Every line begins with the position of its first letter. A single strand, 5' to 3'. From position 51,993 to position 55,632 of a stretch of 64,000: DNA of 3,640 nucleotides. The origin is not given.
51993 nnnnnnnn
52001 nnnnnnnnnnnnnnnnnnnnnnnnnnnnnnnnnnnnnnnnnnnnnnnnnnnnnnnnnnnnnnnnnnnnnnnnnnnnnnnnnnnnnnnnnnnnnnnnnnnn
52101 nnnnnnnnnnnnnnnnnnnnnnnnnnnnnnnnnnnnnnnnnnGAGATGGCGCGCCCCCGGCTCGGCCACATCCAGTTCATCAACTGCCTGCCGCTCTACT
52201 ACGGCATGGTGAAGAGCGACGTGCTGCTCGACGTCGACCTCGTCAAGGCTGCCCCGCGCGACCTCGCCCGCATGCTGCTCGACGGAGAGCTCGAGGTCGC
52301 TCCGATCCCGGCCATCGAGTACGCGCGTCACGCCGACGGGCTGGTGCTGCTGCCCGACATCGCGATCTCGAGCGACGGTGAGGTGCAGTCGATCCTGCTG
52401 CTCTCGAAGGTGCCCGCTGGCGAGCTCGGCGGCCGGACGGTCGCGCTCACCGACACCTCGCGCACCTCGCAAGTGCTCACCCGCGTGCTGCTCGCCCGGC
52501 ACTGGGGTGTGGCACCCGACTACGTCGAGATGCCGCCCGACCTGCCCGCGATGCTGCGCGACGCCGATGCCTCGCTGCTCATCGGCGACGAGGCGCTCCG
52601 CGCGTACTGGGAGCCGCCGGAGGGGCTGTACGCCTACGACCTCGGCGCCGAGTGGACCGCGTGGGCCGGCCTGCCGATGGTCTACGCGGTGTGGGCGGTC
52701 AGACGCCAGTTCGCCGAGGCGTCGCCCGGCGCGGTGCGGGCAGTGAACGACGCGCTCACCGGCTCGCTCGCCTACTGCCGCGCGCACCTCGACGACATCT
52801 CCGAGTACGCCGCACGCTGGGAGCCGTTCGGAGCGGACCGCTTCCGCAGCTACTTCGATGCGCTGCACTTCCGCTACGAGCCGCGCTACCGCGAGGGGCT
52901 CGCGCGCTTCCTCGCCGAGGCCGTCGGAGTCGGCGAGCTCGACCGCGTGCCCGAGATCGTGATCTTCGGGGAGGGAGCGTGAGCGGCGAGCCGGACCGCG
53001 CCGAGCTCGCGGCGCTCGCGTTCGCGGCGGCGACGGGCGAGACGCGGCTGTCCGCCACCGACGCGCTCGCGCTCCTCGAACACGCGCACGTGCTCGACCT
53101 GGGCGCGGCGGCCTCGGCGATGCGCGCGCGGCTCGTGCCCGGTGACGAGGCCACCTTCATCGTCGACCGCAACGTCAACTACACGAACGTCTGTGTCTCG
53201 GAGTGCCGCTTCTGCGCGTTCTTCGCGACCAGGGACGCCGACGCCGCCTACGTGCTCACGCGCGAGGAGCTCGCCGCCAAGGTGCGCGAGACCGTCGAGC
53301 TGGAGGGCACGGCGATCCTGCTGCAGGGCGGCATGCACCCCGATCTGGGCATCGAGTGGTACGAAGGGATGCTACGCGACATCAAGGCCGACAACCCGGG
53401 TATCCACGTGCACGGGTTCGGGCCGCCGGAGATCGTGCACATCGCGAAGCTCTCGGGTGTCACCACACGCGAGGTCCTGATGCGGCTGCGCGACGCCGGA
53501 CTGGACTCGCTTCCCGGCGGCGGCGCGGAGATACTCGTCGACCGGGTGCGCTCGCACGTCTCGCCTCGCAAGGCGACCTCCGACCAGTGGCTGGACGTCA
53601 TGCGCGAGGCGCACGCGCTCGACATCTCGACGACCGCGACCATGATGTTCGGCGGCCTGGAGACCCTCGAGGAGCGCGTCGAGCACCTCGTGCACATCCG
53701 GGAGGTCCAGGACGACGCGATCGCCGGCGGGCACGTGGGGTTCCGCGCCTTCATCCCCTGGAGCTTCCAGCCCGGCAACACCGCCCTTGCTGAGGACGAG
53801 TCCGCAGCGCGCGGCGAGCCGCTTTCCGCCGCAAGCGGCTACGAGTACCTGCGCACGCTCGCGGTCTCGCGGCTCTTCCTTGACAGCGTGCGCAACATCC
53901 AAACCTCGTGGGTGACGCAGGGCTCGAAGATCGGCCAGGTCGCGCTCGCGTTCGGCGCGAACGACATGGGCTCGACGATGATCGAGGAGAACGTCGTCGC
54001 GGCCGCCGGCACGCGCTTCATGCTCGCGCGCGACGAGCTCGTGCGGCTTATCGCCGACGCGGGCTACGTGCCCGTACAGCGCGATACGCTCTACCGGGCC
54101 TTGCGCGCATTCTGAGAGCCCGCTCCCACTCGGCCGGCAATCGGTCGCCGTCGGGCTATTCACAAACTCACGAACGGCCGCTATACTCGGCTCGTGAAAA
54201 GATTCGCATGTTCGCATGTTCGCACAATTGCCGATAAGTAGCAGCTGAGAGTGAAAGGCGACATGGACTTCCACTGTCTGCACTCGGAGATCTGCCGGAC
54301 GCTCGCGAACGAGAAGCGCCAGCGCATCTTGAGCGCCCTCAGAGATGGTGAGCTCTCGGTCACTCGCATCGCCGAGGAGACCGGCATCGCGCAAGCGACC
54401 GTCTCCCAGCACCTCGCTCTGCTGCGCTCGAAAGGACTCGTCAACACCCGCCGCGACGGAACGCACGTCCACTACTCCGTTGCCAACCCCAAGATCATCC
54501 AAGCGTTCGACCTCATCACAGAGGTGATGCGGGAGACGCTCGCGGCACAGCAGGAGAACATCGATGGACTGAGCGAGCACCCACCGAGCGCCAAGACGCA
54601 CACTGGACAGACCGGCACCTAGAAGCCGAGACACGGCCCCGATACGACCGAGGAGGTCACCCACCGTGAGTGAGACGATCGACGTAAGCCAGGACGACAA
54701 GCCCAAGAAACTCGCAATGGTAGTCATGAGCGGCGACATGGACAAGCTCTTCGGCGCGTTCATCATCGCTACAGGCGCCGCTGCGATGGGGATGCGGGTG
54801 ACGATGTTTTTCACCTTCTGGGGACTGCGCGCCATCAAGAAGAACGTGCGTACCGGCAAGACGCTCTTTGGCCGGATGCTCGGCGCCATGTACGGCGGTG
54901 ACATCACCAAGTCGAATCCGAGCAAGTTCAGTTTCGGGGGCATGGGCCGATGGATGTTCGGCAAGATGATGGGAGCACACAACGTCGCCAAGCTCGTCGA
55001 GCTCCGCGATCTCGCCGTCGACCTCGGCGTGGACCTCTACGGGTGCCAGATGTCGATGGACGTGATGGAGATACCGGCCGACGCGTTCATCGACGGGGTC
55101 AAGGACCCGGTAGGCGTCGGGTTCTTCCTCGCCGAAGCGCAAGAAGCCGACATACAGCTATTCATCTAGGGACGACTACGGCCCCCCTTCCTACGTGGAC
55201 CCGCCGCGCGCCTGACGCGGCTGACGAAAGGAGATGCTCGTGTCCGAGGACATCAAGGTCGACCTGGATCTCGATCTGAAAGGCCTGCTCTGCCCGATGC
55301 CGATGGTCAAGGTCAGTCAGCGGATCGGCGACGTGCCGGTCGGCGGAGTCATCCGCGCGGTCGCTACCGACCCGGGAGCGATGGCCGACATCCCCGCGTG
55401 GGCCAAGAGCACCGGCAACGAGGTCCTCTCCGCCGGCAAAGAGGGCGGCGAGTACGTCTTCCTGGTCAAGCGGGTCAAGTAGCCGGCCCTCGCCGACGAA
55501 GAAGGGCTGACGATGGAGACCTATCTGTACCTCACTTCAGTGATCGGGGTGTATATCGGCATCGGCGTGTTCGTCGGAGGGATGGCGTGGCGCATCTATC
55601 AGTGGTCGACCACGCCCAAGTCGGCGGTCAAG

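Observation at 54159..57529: ArsR - DsrE-like - TusA - DsrM-like - DsrK-like module: candidate menaquinone-linked sulfur-carrier oxidoreductase with no DsrAB/DsrC partner in view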

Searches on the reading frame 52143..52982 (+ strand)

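Call 3: search_protein_families(library=pfam, proteins=[window:52143-52982:+], max_evalue=0.01)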
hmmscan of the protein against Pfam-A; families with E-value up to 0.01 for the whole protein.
window:52143-52982:+ (279 aa): 1 family
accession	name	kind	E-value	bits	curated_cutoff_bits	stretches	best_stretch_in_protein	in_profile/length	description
PF02621.19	VitK2_biosynth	-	1.5e-74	251.1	26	1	6-260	2-250/252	Menaquinone biosynthesis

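Call 5: search_protein_families(library=ncbifam, proteins=[window:52143-52982:+], max_evalue=0.001)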
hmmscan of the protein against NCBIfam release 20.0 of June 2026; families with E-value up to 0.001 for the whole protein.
window:52143-52982:+ (279 aa): 0 families

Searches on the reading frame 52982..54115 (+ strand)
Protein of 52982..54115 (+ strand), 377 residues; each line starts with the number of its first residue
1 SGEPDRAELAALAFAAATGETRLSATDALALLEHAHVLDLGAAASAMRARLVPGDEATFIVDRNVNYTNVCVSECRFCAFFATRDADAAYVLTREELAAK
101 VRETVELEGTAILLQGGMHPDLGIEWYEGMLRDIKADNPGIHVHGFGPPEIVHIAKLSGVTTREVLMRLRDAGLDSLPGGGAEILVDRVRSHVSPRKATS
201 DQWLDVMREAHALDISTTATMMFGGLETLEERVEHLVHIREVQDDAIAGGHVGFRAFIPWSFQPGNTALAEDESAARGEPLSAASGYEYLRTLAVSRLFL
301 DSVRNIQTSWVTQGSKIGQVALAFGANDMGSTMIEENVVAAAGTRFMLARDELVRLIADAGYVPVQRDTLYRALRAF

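Call 3: search_protein_families(library=pfam, proteins=[window:52982-54115:+], max_evalue=0.01)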
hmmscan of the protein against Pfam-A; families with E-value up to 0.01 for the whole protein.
window:52982-54115:+ (377 aa): 2 families
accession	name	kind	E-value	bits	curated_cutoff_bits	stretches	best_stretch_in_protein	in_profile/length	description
PF19288.4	CofH_C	-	2.3e-33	115.1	27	1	252-373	2-118/125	CofH/MqnC C-terminal region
PF04055.27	Radical_SAM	-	1.7e-19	71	29.5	1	65-236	1-163/166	Radical SAM superfamily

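Call 5: search_protein_families(library=ncbifam, proteins=[window:52982-54115:+], max_evalue=0.001)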
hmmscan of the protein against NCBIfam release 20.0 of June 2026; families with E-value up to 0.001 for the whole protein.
window:52982-54115:+ (377 aa): 12 families
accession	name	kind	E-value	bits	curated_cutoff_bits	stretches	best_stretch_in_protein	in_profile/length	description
TIGR03699.1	menaquin_MqnC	equivalog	1.4e-140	468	428.1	1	22-373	2-341/342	cyclic dehypoxanthinyl futalosine synthase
NF006277.0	PRK08445.1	equivalog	2.5e-128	427.8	576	1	21-377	2-348/348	dehypoxanthine futalosine cyclase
TIGR00423.1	TIGR00423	subfamily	1.7e-114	382.2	260.25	1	58-374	2-310/310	CofH family radical SAM protein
TIGR03700.1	mena_SCO4494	equivalog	1e-102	343.7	434.55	1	20-373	8-350/351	aminofutalosine synthase MqnE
TIGR03551.1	F420_cofH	equivalog_domain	4.3e-101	338.2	374.1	1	24-373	2-344/345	5-amino-6-(D-ribitylamino)uracil--L-tyrosine 4-hydroxyphenyl transferase CofH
NF005609.0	PRK07360.1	equivalog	4.8e-100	334.9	426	1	14-375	12-369/374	7,8-didemethyl-8-hydroxy-5-deazariboflavin synthase subunit CofH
NF006687.0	PRK09234.1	equivalog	2.7e-85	287.1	1018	1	8-374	478-837/849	bifunctional FO biosynthesis protein CofGH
NF006276.0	PRK08444.1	equivalog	7.4e-74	248.9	560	1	20-377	10-353/353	aminofutalosine synthase MqnE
NF004580.0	PRK05926.1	equivalog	3.8e-54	184.3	583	1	14-365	19-363/370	hypothetical protein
TIGR03550.1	F420_cofG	equivalog_domain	7.2e-11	41.8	213.35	1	65-331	8-265/322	7,8-didemethyl-8-hydroxy-5-deazariboflavin synthase CofG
NF004884.0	PRK06245.1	equivalog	1e-09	37.8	209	1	58-126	12-78/340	7,8-didemethyl-8-hydroxy-5-deazariboflavin synthase subunit CofG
TIGR03956.1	rSAM_HydE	equivalog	5.6e-05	22.5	254.6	1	64-244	52-221/340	[FeFe] hydrogenase H-cluster radical SAM maturase HydE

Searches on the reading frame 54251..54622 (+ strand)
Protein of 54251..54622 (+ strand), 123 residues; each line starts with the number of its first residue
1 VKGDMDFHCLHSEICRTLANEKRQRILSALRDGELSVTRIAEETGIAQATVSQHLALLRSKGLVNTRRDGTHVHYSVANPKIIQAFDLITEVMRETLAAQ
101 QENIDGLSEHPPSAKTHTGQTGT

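Call 3: search_protein_families(library=pfam, proteins=[window:54251-54622:+], max_evalue=0.01)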
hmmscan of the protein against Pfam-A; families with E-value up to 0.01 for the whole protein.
window:54251-54622:+ (123 aa): 31 families (the best 25 are shown)
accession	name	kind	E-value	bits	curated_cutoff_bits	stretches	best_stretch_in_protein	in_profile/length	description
PF01022.26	HTH_5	-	1.9e-14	53.7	22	1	21-65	2-46/47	Bacterial regulatory protein, arsR family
PF12840.13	HTH_20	-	1.6e-11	44.5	27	1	18-67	1-51/51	Helix-turn-helix domain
PF12802.13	MarR_2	-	3.6e-08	33.9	27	1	25-72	9-58/61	MarR family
PF13412.12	HTH_24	-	2.1e-07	30.8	21.9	1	20-64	2-47/48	Winged helix-turn-helix DNA-binding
PF25213.1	HVO_A0261_N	-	2.5e-06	27.7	35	1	18-71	8-60/86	HVO_A0261 N-terminal domain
PF09339.16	HTH_IclR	-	2.8e-06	27.5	22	1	31-65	15-49/52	IclR helix-turn-helix domain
PF21476.4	PF0610-like_N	-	6.6e-06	26.7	33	1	23-56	3-36/50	PF0610-like, N-terminal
PF24033.1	DUF7342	-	6.7e-06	26.6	31.6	1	25-104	9-89/150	Family of unknown function (DUF7342)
PF24034.1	DUF7343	-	8.6e-06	26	27.6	1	18-70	2-54/62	Domain of unknown function (DUF7343)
PF01978.25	TrmB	-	1.4e-05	25.3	25.6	1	30-80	18-67/68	Sugar-specific transcriptional regulator TrmB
PF13518.12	HTH_28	-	1.6e-05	25.3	25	1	22-65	1-46/52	Helix-turn-helix domain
PF02082.26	Rrf2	-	3.6e-05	24.3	30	1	30-96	18-85/132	Iron-dependent Transcriptional regulator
PF24270.1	HTH_Cmi2_C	-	0.00017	22.2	27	1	24-69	78-123/125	Cmi2, C-terminal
PF13551.12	HTH_29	-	0.00017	22.1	28.1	1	23-70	1-51/64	Winged helix-turn helix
PF01325.25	Fe_dep_repress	-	0.00021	21.8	26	1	35-68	23-56/60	Iron dependent repressor, N-terminal DNA binding domain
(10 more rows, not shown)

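Call 5: search_protein_families(library=ncbifam, proteins=[window:54251-54622:+], max_evalue=0.001)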
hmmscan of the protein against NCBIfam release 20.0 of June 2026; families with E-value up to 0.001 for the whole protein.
window:54251-54622:+ (123 aa): 15 families
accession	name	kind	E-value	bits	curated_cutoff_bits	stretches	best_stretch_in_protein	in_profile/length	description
NF033788.1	HTH_metalloreg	subfamily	5.3e-25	87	55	1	12-84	2-75/77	metalloregulator ArsR/SmtB family transcription factor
NF033789.1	repress_SdpR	subfamily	1.4e-15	57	100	1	16-78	3-65/79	autorepressor SdpR family transcription factor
NF045707.1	Dbac_1936_reg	equivalog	3.4e-15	55.9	115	1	13-100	9-96/99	ArsR/SmtB-type metalloregulator TsoR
NF047906.1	CdPbTransRegCmtR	equivalog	4.9e-14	52.1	150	1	14-100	14-97/104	Cd(II)/Pb(II)-sensing metalloregulatory transcriptional regulator CmtR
NF040642.1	sulf_sens_BigR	equivalog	5e-14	52.1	155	1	13-87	12-86/95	sulfite-sensing transcriptional repressor BigR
NF007528.0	PRK10141.1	subfamily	1.3e-12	47.6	97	1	14-107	9-99/117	metalloregulator ArsR/SmtB family transcription factor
NF053755.1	MsvR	equivalog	3e-10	40.2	220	1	16-69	8-61/236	transcriptional factor MsvR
NF052532.1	TransRegPagRBaca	equivalog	5.8e-10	39.2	170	1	12-90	18-96/99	transcriptional repressor PagR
TIGR01884.1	cas_HTH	subfamily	7.8e-10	38.5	60.2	1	5-67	126-189/202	CRISPR-associated CARF protein Csa3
NF041413.1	ArsR_Rv2640c_fam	equivalog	1.7e-09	38.1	155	1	16-86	37-109/118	Rv2640c family ArsR-like transcriptional regulator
NF053602.1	Phr_regulator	exception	2.4e-05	24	320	1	17-68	8-59/191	heat shock transcription regulator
TIGR02944.1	suf_reg_Xantho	equivalog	4.1e-05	24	110.65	1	27-92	18-83/130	SUF system Fe-S cluster assembly regulator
NF053610.1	Sso10a_fam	subfamily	0.00015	21.7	60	1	25-68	9-51/64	Sso10a family chromatin protein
TIGR02937.1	sigma70-ECF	superfamily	0.00057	19.6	42.9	0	17-61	117-160/165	sigma-70 family RNA polymerase sigma factor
TIGR00738.1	rrf2_super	superfamily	0.00081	19.3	73.3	1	29-98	19-89/132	Rrf2 family transcriptional regulator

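Call 54: search_solved_structures(query=window:54263-54622:+, max_evalue=0.000001, show_alignments=3)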
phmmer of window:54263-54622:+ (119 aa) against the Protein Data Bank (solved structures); distinct sequences matched with E-value up to 0.000001: 18.
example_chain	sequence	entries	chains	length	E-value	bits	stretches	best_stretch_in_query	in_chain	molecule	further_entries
4k2e_A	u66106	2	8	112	2.1e-12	50.5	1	10-85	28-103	Transcriptional activator HlyU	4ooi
4omy_A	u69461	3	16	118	9.5e-12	48.3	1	12-89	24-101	NolR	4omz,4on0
13ct_A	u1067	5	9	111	9.7e-12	48.3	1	8-84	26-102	Transcriptional regulator, ArsR family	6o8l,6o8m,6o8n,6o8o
6o8k_A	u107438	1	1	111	9.8e-12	48.3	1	8-84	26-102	Transcriptional regulator, ArsR family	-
2kko_A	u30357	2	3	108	1.1e-11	48.2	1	10-93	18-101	POSSIBLE TRANSCRIPTIONAL REGULATORY PROTEIN (POSSIBLY ARSR-FAMILY) | Possible transcriptional regulatory arsR-family protein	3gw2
3jth_A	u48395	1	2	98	8.1e-11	45.3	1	10-81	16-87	Transcription activator HlyU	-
5znx_A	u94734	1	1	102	9.1e-11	45.2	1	10-81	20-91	Transcriptional activator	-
6jmi_A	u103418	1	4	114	4e-10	43.1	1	5-94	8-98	Uncharacterized HTH-type transcriptional regulator Rv0081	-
3pqj_A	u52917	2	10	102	2.1e-09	40.8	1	9-84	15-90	Biofilm growth-associated repressor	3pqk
7p6f_AAA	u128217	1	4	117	2.9e-09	40.3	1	11-79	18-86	Transcriptional regulator SrnR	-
1r22_A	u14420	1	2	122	3.3e-09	40.1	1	9-83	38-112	Transcriptional repressor smtB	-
2zkz_A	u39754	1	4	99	4.1e-09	39.9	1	8-85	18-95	Transcriptional repressor pagR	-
2lkp_A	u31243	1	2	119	1.6e-08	38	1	11-83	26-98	HTH-type transcriptional regulator NmtR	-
1r1t_A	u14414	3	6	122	2e-08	37.7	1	9-83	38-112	Transcriptional repressor smtB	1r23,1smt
2jsc_A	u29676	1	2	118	2.2e-08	37.5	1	9-89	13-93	Transcriptional regulator Rv1994c/MT2050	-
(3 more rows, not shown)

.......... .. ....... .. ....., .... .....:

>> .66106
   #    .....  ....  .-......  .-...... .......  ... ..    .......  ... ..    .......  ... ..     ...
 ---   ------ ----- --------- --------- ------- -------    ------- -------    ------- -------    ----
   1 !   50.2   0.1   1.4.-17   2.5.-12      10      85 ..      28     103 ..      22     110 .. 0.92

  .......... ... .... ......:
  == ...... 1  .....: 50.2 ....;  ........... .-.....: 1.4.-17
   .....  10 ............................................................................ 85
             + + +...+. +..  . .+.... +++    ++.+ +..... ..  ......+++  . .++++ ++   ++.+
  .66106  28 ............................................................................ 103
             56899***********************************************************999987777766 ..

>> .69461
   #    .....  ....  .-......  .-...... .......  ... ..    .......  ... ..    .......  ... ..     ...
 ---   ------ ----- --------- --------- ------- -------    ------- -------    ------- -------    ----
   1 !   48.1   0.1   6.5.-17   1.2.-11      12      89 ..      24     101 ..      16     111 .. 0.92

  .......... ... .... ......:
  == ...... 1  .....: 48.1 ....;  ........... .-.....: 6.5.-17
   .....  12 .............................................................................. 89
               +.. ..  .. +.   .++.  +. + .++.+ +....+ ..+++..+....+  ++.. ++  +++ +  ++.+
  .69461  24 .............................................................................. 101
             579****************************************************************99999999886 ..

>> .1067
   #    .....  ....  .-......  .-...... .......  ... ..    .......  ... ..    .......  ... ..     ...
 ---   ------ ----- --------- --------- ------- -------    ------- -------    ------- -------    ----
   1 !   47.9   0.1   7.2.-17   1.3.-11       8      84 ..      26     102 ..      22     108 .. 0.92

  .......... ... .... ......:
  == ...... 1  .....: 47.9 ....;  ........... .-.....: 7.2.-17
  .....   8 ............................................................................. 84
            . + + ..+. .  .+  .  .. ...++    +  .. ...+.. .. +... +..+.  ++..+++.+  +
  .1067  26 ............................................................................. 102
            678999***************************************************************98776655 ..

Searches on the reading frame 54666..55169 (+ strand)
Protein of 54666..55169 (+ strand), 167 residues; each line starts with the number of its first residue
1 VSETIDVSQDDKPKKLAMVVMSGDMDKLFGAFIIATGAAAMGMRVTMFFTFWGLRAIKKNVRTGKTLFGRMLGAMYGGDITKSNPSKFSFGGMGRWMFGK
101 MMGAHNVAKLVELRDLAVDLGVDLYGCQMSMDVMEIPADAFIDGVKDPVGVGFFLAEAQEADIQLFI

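Call 3: search_protein_families(library=pfam, proteins=[window:54666-55169:+], max_evalue=0.01)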
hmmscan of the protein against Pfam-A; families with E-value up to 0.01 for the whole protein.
window:54666-55169:+ (167 aa): 2 families
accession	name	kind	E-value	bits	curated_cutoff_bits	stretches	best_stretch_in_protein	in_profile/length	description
PF13686.11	DrsE_2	-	1.6e-43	148.8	25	1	14-166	3-156/156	DsrE/DsrF/DrsH-like family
PF02635.20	DsrE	-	0.00033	21.2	22.7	0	110-145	60-95/116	DsrE/DsrF-like family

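Call 5: search_protein_families(library=ncbifam, proteins=[window:54666-55169:+], max_evalue=0.001)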
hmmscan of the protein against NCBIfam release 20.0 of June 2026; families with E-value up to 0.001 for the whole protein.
window:54666-55169:+ (167 aa): 1 family
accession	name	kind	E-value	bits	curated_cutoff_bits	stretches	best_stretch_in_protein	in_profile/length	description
NF047629.1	SulfCarrDsrE2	equivalog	2.1e-23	83.2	210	1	13-167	3-159/159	sulfur carrier protein DsrE2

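Call 53: search_solved_structures(query=window:54666-55169:+, max_evalue=0.1, show_alignments=2)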
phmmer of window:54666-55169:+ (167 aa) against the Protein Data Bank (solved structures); distinct sequences matched with E-value up to 0.1: 3.
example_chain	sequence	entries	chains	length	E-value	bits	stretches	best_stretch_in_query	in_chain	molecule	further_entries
3pnx_A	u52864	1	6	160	1e-17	67.8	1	14-167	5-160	Putative sulfurtransferase dsrE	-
2qs7_A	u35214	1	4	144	7.8e-15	58.5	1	10-159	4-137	Uncharacterized protein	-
3mc3_A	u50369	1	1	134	0.00095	22.5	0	9-60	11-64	DsrE/DsrF-like family protein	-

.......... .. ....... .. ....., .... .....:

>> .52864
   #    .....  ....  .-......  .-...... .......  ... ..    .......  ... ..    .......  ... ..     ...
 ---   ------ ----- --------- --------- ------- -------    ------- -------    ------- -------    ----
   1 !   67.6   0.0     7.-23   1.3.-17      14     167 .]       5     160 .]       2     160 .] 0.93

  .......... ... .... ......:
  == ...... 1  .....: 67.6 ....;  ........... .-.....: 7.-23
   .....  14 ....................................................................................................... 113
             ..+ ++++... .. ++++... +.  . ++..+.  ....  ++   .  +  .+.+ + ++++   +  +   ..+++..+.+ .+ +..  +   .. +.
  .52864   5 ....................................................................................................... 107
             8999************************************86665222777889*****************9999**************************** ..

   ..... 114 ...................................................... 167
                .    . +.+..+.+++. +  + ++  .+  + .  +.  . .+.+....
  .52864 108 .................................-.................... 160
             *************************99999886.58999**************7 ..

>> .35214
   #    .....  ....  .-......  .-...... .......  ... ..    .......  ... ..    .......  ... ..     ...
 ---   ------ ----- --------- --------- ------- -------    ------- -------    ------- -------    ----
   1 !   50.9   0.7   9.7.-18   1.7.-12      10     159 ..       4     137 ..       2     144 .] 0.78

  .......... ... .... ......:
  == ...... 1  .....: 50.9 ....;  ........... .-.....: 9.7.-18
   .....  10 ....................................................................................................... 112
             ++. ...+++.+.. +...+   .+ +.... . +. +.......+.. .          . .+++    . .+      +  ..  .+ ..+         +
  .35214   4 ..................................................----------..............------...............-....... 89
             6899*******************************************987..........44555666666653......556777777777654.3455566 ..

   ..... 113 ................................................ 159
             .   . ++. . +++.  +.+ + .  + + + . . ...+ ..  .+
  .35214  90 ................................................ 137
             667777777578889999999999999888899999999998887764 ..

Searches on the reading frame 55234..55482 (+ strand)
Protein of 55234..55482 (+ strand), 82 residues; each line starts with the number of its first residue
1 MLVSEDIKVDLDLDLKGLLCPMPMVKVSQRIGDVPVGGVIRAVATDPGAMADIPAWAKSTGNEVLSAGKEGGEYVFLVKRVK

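Call 3: search_protein_families(library=pfam, proteins=[window:55234-55482:+], max_evalue=0.01)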
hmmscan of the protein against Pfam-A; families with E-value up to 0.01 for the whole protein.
window:55234-55482:+ (82 aa): 1 family
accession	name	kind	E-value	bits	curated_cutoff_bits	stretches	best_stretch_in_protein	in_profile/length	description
PF01206.22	TusA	-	6.2e-20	71.3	28.6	1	13-80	3-70/70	Sulfurtransferase TusA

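Call 5: search_protein_families(library=ncbifam, proteins=[window:55234-55482:+], max_evalue=0.001)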
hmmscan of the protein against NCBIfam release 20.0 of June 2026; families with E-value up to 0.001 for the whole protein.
window:55234-55482:+ (82 aa): 2 families
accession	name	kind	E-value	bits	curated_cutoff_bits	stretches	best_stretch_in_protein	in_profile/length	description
NF001423.0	PRK00299.1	equivalog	2.5e-11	43.2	78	1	8-80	7-79/82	sulfurtransferase TusA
NF008242.0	PRK11018.1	equivalog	3.5e-09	36.2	79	1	5-80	3-78/78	sulfurtransferase-like selenium metabolism protein YedF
